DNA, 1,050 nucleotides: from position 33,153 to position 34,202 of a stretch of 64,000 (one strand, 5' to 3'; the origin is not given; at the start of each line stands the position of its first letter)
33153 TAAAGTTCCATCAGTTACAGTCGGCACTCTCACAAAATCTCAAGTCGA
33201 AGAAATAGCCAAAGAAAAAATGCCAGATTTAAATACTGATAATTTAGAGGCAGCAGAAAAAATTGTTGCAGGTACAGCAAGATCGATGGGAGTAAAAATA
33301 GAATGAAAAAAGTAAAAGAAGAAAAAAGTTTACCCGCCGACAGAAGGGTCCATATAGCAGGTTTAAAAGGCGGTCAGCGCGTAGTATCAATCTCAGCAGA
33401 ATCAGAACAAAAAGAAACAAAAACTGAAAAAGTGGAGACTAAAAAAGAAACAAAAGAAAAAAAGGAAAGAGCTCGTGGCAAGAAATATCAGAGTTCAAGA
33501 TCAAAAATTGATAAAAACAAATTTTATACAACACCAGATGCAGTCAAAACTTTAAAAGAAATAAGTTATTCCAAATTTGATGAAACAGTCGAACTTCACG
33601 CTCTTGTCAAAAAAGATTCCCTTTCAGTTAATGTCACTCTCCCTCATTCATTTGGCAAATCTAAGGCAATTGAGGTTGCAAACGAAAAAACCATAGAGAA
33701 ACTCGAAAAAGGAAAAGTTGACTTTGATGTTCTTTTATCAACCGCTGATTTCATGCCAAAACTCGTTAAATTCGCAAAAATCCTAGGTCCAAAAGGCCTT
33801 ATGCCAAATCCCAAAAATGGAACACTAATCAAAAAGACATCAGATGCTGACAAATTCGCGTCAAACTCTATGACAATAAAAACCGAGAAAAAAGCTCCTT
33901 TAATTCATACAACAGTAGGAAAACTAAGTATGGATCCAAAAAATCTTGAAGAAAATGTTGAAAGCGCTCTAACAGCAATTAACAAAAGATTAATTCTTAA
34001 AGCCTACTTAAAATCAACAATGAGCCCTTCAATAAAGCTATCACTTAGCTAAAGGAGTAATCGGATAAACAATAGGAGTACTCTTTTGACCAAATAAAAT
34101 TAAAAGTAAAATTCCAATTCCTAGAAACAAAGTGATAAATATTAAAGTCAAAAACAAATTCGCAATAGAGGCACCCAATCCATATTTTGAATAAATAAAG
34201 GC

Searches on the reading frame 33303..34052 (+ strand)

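Call 26: search_protein_families(library=pfam, proteins=[window:33303-34052:+], max_evalue=0.001)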
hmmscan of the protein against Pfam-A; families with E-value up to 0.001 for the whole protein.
window:33303-34052:+ (249 aa): 1 family
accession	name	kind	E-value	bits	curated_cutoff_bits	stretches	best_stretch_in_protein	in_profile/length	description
PF00687.26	Ribosomal_L1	-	1.9e-23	83.5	32.2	1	129-242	78-198/198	Ribosomal protein L1p/L10e family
